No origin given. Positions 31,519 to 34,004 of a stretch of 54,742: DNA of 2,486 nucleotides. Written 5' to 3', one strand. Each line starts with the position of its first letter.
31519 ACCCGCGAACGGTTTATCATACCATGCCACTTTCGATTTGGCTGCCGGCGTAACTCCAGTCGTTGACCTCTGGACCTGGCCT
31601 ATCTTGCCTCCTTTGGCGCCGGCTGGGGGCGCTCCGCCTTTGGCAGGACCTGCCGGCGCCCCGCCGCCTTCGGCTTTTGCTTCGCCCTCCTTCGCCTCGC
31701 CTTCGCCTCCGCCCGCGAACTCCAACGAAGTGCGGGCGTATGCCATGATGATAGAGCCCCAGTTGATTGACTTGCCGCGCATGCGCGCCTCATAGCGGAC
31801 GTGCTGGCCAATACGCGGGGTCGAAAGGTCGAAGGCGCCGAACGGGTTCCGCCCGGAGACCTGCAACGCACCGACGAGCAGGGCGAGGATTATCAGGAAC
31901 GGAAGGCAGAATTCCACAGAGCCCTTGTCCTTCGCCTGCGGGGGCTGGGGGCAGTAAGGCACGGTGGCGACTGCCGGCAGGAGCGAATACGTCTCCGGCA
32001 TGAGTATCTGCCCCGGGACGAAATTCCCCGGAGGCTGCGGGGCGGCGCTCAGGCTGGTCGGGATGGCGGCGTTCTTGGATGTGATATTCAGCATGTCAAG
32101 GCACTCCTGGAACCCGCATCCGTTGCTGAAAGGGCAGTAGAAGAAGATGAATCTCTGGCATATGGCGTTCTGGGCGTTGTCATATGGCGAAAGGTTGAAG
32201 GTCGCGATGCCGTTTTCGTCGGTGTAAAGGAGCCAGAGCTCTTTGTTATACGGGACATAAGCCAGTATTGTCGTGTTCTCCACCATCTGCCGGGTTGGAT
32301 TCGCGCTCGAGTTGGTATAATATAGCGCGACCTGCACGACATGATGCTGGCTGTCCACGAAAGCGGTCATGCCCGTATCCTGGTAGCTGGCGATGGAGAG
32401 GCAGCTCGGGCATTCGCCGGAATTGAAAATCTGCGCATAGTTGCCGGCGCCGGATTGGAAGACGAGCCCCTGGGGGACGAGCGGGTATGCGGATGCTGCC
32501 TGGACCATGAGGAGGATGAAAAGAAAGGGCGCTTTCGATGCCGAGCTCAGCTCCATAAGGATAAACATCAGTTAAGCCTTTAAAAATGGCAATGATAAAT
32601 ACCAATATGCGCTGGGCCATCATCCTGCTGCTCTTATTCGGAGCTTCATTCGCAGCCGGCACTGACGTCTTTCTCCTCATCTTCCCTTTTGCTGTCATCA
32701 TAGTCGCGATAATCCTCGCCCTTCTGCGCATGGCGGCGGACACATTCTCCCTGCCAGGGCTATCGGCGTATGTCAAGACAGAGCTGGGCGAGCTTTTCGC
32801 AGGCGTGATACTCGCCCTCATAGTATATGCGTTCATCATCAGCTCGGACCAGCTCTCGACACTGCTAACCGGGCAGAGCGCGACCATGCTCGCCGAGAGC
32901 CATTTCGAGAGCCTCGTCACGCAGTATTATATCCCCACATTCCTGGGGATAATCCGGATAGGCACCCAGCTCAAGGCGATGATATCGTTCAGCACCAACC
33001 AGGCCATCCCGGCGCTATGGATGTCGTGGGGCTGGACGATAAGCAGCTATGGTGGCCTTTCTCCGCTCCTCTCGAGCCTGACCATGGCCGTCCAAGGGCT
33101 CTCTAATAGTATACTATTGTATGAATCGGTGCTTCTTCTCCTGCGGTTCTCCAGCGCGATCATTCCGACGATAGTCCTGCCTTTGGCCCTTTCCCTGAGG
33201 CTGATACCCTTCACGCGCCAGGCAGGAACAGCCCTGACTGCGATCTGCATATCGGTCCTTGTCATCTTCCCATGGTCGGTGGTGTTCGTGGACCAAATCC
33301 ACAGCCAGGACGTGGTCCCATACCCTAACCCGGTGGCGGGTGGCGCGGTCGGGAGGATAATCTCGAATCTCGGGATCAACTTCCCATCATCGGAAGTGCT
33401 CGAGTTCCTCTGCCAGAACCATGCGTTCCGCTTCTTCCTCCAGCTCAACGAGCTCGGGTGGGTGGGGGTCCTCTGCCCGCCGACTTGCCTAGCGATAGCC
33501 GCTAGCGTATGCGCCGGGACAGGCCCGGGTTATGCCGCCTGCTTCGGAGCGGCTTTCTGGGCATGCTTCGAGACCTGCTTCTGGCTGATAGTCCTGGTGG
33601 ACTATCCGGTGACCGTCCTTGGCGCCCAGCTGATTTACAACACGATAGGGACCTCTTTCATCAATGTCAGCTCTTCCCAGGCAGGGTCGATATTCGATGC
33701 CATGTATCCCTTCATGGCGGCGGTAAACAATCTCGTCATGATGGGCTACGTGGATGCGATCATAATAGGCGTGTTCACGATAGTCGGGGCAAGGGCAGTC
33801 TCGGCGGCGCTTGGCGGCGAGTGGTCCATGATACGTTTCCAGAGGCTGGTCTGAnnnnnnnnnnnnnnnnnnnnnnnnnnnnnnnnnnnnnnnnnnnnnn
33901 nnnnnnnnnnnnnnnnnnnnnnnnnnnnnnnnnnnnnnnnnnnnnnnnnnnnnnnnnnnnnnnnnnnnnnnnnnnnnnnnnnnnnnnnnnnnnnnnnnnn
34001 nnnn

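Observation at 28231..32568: Divergently transcribed giant protein: small Cys-containing ectodomain, membrane anchor, then about 1000 aa of Cys-poor hydrophilic sequence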

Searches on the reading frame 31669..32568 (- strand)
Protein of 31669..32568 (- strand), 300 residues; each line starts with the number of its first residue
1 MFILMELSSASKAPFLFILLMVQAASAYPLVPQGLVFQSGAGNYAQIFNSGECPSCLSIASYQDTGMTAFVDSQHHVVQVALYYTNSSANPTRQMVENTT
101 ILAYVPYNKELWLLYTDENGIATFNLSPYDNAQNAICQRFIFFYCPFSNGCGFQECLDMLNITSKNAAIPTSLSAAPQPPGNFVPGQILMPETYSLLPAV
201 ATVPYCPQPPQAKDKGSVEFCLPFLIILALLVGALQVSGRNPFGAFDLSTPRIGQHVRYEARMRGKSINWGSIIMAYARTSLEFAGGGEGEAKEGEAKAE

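Call 30: find_related_loci(query=A2, collection=genome_contigs, flank=10000)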
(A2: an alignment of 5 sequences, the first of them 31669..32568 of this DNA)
Query A2 (300 aa) in genome_contigs; peptide patterns used: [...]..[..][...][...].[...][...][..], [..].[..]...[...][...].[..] (x = any residue, [..] = any of these).
46 stretches matched a pattern; 30 encode a relative of the query (tblastn E <= 1e-3); 29 distinct loci.
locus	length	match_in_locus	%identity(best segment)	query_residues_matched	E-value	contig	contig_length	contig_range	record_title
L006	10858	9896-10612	34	16-269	2e-39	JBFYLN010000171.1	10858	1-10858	MAG: Candidatus Micrarchaeota archaeon isolate PPR_0037 k121_3443317, whole genome shotgun sequence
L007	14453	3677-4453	34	43-294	8e-39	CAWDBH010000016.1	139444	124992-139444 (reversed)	MAG: uncultured Candidatus Micrarchaeota archaeon isolate MFD01689.bin.2.62 genome assembly, contig: contig_51365, whole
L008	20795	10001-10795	32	15-300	2e-38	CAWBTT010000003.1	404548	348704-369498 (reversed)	MAG: uncultured Candidatus Micrarchaeota archaeon isolate MFD03804.bin.2.25 genome assembly, contig: contig_19076, whole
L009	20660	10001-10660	35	52-276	5e-37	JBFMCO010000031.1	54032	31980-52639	MAG: Candidatus Micrarchaeota archaeon isolate MAG195 MAG195_31, whole genome shotgun sequence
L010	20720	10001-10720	32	48-276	3e-36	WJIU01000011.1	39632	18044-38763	MAG: Candidatus Micrarchaeota archaeon isolate Bin_091 k141_428537, whole genome shotgun sequence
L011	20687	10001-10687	35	52-279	3e-36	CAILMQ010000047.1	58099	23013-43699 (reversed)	uncultured Candidatus Micrarchaeota archaeon isolate AlinenSediments_bin-0946 genome assembly, contig: bin-0946:47/68, w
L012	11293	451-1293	32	6-278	9e-35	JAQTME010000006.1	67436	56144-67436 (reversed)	MAG: Candidatus ainarchaeum sp. isolate STA_33 NODE_810_length_67436_cov_3.647090_Sandtown_A, whole genome shotgun seque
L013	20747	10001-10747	32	50-299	2e-33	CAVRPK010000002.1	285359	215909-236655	MAG: uncultured Candidatus Micrarchaeota archaeon isolate MFD03804.bin.2.26 genome assembly, contig: contig_63928, whole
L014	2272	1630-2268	34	50-265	1e-33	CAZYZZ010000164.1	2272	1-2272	MAG TPA_asm: Candidatus Micrarchaeota archaeon isolate binchicken_co334_56 genome assembly, contig: NODE_113029_length_2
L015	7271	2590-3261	33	47-281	4e-33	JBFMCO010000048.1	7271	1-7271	MAG: Candidatus Micrarchaeota archaeon isolate MAG195 MAG195_48, whole genome shotgun sequence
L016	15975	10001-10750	31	53-299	5e-32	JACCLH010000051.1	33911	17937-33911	MAG: Candidatus Micrarchaeota archaeon isolate Sv348 k141_7561605, whole genome shotgun sequence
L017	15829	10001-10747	31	50-299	1e-31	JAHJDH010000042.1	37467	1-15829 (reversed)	MAG: Candidatus Micrarchaeota archaeon isolate Modern_marine.mb.41 Modern_marine.mb.41_k141_2460910, whole genome shotgu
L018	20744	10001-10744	31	53-297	1e-31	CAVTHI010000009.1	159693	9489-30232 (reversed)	MAG: uncultured archaeon isolate MFD05942.bin.2.360 genome assembly, contig: contig_74338, whole genome shotgun sequence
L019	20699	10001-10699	33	53-281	6e-36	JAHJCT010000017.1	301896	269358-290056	MAG: Candidatus Micrarchaeota archaeon isolate Modern_marine.mb.318 Modern_marine.mb.318_k141_1215486, whole genome shot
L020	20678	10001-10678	35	49-276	2e-31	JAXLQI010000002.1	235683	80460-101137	MAG: Candidatus Micrarchaeia archaeon isolate STL-MIC1 C1.33.fa-2, whole genome shotgun sequence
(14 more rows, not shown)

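Call 46: find_homologous_proteins(query=A4, max_evalue=0.001)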
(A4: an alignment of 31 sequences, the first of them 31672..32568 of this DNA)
Query A4 (31 sequences) (299 aa, profile of the alignment): 2 proteins with E <= 0.001 among 8000 candidates.
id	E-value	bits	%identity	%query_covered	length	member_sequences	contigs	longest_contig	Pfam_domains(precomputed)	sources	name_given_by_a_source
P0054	5.6e-104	365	32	84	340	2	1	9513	-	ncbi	ncbi:MAG: hypothetical protein ABH983_00980, partial [Candidatus Micrarchaeota archaeon]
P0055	4.1e-90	320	30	73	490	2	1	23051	-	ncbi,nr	ncbi:hypothetical protein JXA56_05300, partial [Candidatus Micrarchaeota archaeon]|nr:hypothetical p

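Call 68: search_solved_structures(query=A4, max_evalue=1)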
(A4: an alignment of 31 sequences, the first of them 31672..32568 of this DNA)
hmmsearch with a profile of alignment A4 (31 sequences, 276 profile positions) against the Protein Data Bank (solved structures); distinct sequences matched with E-value up to 1: 0.

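Call 92: find_related_loci(query=A4, collection=viral_contigs, flank=5000)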
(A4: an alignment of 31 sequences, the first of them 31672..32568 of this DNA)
Query A4 (299 aa) in viral_contigs; peptide patterns used: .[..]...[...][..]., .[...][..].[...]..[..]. (x = any residue, [..] = any of these).
41 stretches matched a pattern, but none encodes a relative of the query by tblastn (E <= 1e-3).

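Call 93: find_related_loci(query=A4, collection=metagenome_contigs, flank=10000)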
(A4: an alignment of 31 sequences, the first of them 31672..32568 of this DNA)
Query A4 (299 aa) in metagenome_contigs; peptide patterns used: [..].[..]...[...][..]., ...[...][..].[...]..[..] (x = any residue, [..] = any of these).
242 stretches matched a pattern; 23 encode a relative of the query (tblastn E <= 1e-3); 23 distinct loci.
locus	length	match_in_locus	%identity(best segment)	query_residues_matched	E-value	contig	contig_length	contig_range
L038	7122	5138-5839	35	50-283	2e-41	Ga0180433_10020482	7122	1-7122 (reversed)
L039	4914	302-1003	35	50-283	2e-41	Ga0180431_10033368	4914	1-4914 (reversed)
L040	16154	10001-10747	35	53-296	2e-38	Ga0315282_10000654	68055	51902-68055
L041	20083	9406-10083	37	47-278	2e-38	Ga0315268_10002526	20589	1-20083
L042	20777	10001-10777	35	15-289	9e-38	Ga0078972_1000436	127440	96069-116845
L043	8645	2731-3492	34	53-297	3e-37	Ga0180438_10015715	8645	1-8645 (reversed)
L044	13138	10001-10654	39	51-269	7e-37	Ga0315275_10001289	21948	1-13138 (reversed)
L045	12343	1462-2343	34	4-288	1e-36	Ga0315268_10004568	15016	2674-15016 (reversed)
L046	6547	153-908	33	48-298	3e-36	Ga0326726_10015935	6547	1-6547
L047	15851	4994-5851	31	4-297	5e-36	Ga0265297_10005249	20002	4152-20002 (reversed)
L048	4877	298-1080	32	47-299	6e-35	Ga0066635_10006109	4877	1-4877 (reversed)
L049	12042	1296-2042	31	50-299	5e-34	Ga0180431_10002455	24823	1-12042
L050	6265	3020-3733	34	53-276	7e-34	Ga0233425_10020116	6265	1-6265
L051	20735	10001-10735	32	45-293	9e-33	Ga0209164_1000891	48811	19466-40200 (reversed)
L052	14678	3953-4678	35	52-299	4e-32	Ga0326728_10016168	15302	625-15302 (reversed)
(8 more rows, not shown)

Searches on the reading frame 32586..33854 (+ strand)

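Call 5: search_protein_families(library=pfam, proteins=[window:32586-33854:+], max_evalue=0.1)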
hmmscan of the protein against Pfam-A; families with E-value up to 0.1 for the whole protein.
window:32586-33854:+ (422 aa): 0 families

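Call 16: search_protein_families(library=ncbifam, proteins=[window:32586-33854:+], max_evalue=0.1)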
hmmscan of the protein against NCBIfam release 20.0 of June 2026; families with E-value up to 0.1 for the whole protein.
window:32586-33854:+ (422 aa): 1 family
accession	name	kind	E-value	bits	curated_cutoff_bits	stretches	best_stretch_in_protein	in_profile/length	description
NF003977.1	PRK05470.1-1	equivalog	0.0011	19.2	60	1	20-81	14-75/117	fumarate reductase subunit FrdD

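Call 89: search_protein_families(library=phrogs, proteins=[window:32607-33854:+], max_evalue=0.01)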
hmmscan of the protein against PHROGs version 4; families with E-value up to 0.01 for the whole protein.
window:32607-33854:+ (415 aa): 0 families

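Call 90: search_protein_families(library=padloc, proteins=[window:32607-33854:+], max_evalue=0.01)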
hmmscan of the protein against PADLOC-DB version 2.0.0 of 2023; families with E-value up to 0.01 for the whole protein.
window:32607-33854:+ (415 aa): 0 families
